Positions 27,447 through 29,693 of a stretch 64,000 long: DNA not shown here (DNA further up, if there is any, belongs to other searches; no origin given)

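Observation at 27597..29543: Fusion of a DD-carboxypeptidase (PBP5/6-like) with a CapA-like metallophosphatase domain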

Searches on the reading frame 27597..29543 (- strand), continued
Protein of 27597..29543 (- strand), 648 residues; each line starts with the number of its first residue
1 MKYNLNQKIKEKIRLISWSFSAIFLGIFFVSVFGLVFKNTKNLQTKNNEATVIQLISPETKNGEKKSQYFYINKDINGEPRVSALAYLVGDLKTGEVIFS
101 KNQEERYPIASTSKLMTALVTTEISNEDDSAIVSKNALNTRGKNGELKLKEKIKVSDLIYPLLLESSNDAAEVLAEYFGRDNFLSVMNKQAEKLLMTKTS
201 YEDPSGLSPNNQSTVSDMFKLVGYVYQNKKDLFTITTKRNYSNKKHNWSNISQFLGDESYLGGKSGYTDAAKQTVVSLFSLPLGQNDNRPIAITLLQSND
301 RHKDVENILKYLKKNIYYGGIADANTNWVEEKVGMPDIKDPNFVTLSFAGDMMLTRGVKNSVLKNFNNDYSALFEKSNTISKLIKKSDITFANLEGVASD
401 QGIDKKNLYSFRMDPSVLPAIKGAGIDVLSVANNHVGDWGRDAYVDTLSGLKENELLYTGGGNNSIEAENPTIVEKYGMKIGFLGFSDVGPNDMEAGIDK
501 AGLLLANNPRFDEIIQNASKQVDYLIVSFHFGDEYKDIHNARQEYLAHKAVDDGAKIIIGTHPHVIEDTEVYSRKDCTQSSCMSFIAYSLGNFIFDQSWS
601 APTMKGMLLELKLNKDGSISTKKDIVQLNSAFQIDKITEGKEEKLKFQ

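Call 42: search_protein_families(library=pfam, proteins=[P0122, P0126, P0137, P0130, P0163, P0176, P0170, P0199, P0218, P0258], max_evalue=0.001)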
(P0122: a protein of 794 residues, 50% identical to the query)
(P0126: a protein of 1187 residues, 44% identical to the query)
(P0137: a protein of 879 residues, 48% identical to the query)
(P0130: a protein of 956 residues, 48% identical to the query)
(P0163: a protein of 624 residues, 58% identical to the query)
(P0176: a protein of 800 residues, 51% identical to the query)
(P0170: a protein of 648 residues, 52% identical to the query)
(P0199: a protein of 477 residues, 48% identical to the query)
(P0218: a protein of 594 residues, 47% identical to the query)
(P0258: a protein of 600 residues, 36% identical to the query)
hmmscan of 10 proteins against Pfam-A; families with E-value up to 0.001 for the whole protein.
P0122 (794 aa): 5 families
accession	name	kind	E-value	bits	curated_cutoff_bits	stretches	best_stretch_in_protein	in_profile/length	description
PF09587.15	PGA_cap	-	6.7e-66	222.8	27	1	501-743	1-255/255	Bacterial capsule synthesis protein PGA_cap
PF00768.25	Peptidase_S11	-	7.7e-38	130.7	27.6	1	237-434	9-221/239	D-alanyl-D-alanine carboxypeptidase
PF13354.11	Beta-lactamase2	-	2.3e-11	43.9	22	1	244-424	3-189/214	Beta-lactamase enzyme family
PF03734.19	YkuD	-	4.6e-10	40.7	23.4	1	98-209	3-146/146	L,D-transpeptidase catalytic domain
PF02113.21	Peptidase_S13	-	8.2e-05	22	22.8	0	238-303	16-84/444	D-Ala-D-Ala carboxypeptidase 3 (S13) family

P0126 (1187 aa): 5 families
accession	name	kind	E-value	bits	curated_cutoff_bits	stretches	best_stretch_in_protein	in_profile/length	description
PF09587.15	PGA_cap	-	3.7e-118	394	27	2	358-595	2-255/255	Bacterial capsule synthesis protein PGA_cap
PF00768.25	Peptidase_S11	-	2e-43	149.1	27.6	1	99-297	6-220/239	D-alanyl-D-alanine carboxypeptidase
PF02557.22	VanY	-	5.2e-36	123.8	25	1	1033-1160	3-130/132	D-alanyl-D-alanine carboxypeptidase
PF13354.11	Beta-lactamase2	-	4.9e-13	49.4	22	1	112-270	6-177/214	Beta-lactamase enzyme family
PF02113.21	Peptidase_S13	-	1.8e-05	24.1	22.8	0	101-151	12-64/444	D-Ala-D-Ala carboxypeptidase 3 (S13) family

P0137 (879 aa): 5 families
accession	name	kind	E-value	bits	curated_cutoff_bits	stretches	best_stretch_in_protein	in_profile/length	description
PF09587.15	PGA_cap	-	2.3e-67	227.6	27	1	598-836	1-255/255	Bacterial capsule synthesis protein PGA_cap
PF00768.25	Peptidase_S11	-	7.6e-37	127.5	27.6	1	90-285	7-218/239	D-alanyl-D-alanine carboxypeptidase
PF02557.22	VanY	-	2.4e-35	121.6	25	1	436-562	3-131/132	D-alanyl-D-alanine carboxypeptidase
PF13354.11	Beta-lactamase2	-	1.4e-11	44.6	22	1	99-236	3-146/214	Beta-lactamase enzyme family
PF02113.21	Peptidase_S13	-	3.3e-05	23.3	22.8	0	95-144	18-69/444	D-Ala-D-Ala carboxypeptidase 3 (S13) family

P0130 (956 aa): 5 families
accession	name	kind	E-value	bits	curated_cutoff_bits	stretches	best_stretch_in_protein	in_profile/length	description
PF09587.15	PGA_cap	-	2.9e-69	233.9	27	1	342-580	1-255/255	Bacterial capsule synthesis protein PGA_cap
PF02557.22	VanY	-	1.2e-38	132.3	25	1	829-956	4-132/132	D-alanyl-D-alanine carboxypeptidase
PF00768.25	Peptidase_S11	-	2.1e-36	126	27.6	1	87-283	6-218/239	D-alanyl-D-alanine carboxypeptidase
PF13354.11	Beta-lactamase2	-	1.8e-06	27.9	22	1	95-275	1-188/214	Beta-lactamase enzyme family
PF02113.21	Peptidase_S13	-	5.5e-06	25.8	22.8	1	88-138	13-63/444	D-Ala-D-Ala carboxypeptidase 3 (S13) family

P0163 (624 aa): 2 families
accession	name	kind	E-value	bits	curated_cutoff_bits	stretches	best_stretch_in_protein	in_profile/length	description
PF09587.15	PGA_cap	-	5.1e-69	233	27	1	69-309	1-255/255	Bacterial capsule synthesis protein PGA_cap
PF01522.26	Polysacc_deac_1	-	5.9e-24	84.8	23.1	1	424-529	5-107/124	Polysaccharide deacetylase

P0176 (800 aa): 4 families
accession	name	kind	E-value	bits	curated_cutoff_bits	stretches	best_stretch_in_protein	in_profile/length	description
PF09587.15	PGA_cap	-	3.4e-63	214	27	1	69-306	2-255/255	Bacterial capsule synthesis protein PGA_cap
PF10282.15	Lactonase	-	2.8e-09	37.1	21.7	0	626-701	249-328/344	Lactonase, 7-bladed beta-propeller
PF25174.1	Beta-prop_THOC3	-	1.1e-05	25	305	0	725-781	93-148/272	THOC3 beta-propeller domain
PF23414.1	Beta-prop_EML_2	-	4.3e-05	23.5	90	0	712-782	31-101/266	Echinoderm microtubule-associated protein second beta-propeller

P0170 (648 aa): 2 families
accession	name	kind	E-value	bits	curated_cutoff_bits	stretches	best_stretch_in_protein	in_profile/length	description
PF09587.15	PGA_cap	-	8.3e-71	238.9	27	1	73-310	2-254/255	Bacterial capsule synthesis protein PGA_cap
PF01522.26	Polysacc_deac_1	-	8.3e-24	84.3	23.1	1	447-574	4-122/124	Polysaccharide deacetylase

P0199 (477 aa): 4 families
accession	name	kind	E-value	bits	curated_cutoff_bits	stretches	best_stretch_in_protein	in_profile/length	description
PF00768.25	Peptidase_S11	-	5.6e-40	137.7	27.6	1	226-422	9-221/239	D-alanyl-D-alanine carboxypeptidase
PF13354.11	Beta-lactamase2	-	1.2e-10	41.6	22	1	233-373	3-149/214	Beta-lactamase enzyme family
PF03734.19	YkuD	-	7.4e-06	27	23.4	1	85-200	2-146/146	L,D-transpeptidase catalytic domain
PF02113.21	Peptidase_S13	-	6.9e-05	22.2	22.8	0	231-269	20-58/444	D-Ala-D-Ala carboxypeptidase 3 (S13) family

P0218 (594 aa): 2 families
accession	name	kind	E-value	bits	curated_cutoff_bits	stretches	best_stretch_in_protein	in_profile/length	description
PF09587.15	PGA_cap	-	1e-72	245.1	27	1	317-555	1-255/255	Bacterial capsule synthesis protein PGA_cap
PF01875.22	Memo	-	4.8e-19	69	27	1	100-283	50-241/269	Memo-like protein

P0258 (600 aa): 4 families
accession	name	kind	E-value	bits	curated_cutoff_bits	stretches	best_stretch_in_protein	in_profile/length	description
PF09587.15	PGA_cap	-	3.9e-45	154.8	27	1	1-156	88-255/255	Bacterial capsule synthesis protein PGA_cap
PF00768.25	Peptidase_S11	-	8.7e-25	88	27.6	1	354-551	8-217/239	D-alanyl-D-alanine carboxypeptidase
PF03734.19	YkuD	-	1.3e-11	45.7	23.4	1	219-333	3-146/146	L,D-transpeptidase catalytic domain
PF13354.11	Beta-lactamase2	-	4.1e-06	26.7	22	1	362-500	3-147/214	Beta-lactamase enzyme family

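Call 44: list_cluster_members(proteins=[P0122, P0126, P0137, P0130, P0163, P0170, P0218, P0258, P0183, P0199])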
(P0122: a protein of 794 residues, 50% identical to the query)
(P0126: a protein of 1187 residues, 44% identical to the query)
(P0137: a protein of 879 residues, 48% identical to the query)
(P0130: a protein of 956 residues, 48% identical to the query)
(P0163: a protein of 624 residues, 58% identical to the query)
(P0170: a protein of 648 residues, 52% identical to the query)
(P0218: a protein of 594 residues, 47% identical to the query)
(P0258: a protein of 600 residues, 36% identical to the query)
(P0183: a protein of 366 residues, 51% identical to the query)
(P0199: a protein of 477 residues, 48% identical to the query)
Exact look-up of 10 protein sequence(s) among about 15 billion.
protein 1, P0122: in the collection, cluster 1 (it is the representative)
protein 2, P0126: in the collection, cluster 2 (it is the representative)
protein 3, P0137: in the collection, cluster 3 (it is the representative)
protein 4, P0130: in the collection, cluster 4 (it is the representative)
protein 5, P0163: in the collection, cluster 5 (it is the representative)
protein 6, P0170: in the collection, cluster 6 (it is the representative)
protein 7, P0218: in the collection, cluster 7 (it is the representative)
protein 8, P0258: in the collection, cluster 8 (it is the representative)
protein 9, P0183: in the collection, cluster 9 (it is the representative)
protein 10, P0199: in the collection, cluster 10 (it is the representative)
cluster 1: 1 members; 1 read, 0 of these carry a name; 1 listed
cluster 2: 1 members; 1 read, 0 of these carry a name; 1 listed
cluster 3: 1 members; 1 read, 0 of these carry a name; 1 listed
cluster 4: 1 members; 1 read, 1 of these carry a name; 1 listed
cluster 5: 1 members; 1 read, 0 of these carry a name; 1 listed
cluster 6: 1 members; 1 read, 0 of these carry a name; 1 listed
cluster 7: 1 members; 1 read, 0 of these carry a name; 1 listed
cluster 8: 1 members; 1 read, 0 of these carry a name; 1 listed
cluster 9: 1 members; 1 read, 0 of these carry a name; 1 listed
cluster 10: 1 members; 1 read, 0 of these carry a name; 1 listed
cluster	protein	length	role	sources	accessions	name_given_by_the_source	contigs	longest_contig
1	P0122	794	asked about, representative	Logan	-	-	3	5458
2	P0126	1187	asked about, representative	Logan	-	-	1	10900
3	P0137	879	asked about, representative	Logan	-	-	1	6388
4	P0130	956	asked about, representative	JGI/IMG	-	D-alanyl-D-alanine carboxypeptidase/LAS superfamily LD-carboxypeptidase LdcB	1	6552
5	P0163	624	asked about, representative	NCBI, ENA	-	-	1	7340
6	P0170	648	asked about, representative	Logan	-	-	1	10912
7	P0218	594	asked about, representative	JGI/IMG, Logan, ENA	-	-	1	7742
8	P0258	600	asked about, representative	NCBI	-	-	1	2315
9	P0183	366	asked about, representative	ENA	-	-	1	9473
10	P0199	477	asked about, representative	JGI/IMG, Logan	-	-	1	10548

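Call 45: find_encoding_contigs(protein=P0183, flank=6000, max_places=3)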
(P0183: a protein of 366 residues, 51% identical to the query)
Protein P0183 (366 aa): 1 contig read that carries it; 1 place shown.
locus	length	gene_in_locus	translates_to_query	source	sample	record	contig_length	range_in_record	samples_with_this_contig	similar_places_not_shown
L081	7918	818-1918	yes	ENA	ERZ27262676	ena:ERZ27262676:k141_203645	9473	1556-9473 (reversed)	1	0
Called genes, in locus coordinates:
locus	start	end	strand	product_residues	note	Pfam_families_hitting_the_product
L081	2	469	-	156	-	?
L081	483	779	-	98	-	PF02686:GatC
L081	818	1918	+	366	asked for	PF09587:PGA_cap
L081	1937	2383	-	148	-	PF09424:YqeY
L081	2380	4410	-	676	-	PF22745:Nlig-Ia, PF01653:DNA_ligase_aden, PF03120:OB_DNA_ligase, PF03119:DNA_ligase_ZBD (weak), PF12826:HHH_2, PF14520:HHH_5, PF00533:BRCT, PF12738:PTCB-BRCT (weak)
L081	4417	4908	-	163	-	-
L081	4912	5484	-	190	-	-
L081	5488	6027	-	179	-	PF07963:N_methyl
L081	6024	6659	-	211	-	-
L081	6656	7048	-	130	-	-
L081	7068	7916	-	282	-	PF06750:A24_N_bact, PF01478:Peptidase_A24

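Call 46: find_encoding_contigs(protein=P0126, flank=6000, max_places=3)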
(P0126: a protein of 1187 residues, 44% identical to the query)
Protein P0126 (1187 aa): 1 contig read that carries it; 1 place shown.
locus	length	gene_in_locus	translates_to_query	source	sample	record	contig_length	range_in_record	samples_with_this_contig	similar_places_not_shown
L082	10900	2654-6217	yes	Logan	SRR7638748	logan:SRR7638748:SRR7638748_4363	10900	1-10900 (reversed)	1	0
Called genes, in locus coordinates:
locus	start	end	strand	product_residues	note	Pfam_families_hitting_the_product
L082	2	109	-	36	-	?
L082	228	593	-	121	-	PF00886:Ribosomal_S16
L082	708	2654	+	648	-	PF17849:OB_Dis3 (weak), PF17876:CSD2, PF00773:RNB, PF00575:S1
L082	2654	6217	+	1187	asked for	PF00768:Peptidase_S11, PF02113:Peptidase_S13 (faint), PF13354:Beta-lactamase2, PF09587:PGA_cap, PF02557:VanY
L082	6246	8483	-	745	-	PF00005:ABC_tran (faint), PF02463:SMC_N, PF13175:AAA_15, PF13476:AAA_23, PF13304:AAA_21, PF24918:NET2A_C (weak)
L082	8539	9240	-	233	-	PF22935:RM44_endonuclase, PF14622:Ribonucleas_3_3, PF00636:Ribonuclease_3, PF00035:dsrm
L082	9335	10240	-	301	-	PF01029:NusB, PF00293:NUDIX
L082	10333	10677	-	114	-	PF01783:Ribosomal_L32p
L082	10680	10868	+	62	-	-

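Call 47: find_encoding_contigs(protein=P0122, flank=6000, max_places=3)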
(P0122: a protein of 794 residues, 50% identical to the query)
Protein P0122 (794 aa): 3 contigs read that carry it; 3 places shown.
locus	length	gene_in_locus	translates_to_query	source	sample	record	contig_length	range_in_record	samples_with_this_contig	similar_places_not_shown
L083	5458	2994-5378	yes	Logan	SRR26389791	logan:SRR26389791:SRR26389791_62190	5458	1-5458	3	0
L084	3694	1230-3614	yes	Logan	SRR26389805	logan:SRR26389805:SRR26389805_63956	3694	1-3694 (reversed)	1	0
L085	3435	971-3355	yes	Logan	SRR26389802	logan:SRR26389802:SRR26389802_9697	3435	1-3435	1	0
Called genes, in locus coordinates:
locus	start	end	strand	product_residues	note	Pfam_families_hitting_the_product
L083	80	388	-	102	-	PF13083:KH_KhpA-B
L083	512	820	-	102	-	PF00886:Ribosomal_S16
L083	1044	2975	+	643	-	PF08206:OB_RNB (faint), PF17849:OB_Dis3 (weak), PF17876:CSD2, PF00773:RNB, PF00575:S1 (weak)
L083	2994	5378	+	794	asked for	PF03734:YkuD, PF00768:Peptidase_S11, PF13354:Beta-lactamase2, PF09587:PGA_cap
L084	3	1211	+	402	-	?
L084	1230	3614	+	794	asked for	PF03734:YkuD, PF00768:Peptidase_S11, PF13354:Beta-lactamase2, PF09587:PGA_cap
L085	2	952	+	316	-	?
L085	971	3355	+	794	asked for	PF03734:YkuD, PF00768:Peptidase_S11, PF13354:Beta-lactamase2, PF09587:PGA_cap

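Call 48: find_encoding_contigs(protein=P0199, flank=6000, max_places=3)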
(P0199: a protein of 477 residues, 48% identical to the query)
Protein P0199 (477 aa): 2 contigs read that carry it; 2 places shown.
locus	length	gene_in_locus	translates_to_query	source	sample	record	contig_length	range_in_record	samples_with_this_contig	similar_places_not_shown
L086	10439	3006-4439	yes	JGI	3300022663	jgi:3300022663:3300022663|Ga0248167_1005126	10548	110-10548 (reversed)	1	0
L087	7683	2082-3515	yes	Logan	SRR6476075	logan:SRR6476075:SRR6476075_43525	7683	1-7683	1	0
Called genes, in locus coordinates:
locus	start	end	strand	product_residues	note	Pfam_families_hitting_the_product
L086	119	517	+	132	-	-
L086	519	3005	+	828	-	PF23569:NBD_SMAX1 (weak), PF00004:AAA (weak), PF07724:AAA_2, PF07728:AAA_5, PF10431:ClpB_D2-small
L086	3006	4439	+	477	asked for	PF03734:YkuD (weak), PF00768:Peptidase_S11, PF13354:Beta-lactamase2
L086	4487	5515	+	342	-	PF01207:Dus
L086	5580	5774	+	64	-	-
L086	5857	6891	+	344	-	PF05496:RuvB_N, PF06068:TIP49 (faint), PF13177:DNA_pol3_delta2 (weak), PF00004:AAA, PF13401:AAA_22 (faint), PF13177:DNA_pol3_delta2, PF12169:DNA_pol3_gamma3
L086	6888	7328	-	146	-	-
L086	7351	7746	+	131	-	-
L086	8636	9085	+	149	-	PF10604:Polyketide_cyc2 (faint), PF03364:Polyketide_cyc (weak)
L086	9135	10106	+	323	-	-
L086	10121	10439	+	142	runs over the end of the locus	?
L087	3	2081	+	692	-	?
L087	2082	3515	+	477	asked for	PF03734:YkuD (weak), PF00768:Peptidase_S11, PF13354:Beta-lactamase2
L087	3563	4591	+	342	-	PF01207:Dus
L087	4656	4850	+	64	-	-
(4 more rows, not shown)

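Call 49: find_encoding_contigs(protein=P0170, flank=6000, max_places=3)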
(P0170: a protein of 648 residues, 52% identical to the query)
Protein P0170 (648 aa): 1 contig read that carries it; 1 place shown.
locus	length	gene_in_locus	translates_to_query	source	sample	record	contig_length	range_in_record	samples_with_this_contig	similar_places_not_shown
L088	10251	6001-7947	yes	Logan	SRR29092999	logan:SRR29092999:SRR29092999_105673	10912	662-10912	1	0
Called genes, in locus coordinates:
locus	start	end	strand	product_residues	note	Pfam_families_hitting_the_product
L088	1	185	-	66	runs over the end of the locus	-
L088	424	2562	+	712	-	PF13424:TPR_12, PF14938:SNAP (weak), PF00515:TPR_1 (weak), PF13424:TPR_12, PF00515:TPR_1 (weak), PF14938:SNAP (weak), PF13424:TPR_12, PF07228:SpoIIE, +8 more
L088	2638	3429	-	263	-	-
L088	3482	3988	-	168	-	PF00886:Ribosomal_S16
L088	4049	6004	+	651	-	PF08206:OB_RNB, PF17849:OB_Dis3, PF17876:CSD2, PF00773:RNB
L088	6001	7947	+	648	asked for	PF09587:PGA_cap, PF01522:Polysacc_deac_1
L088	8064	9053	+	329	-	PF02557:VanY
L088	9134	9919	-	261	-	-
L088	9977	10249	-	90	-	?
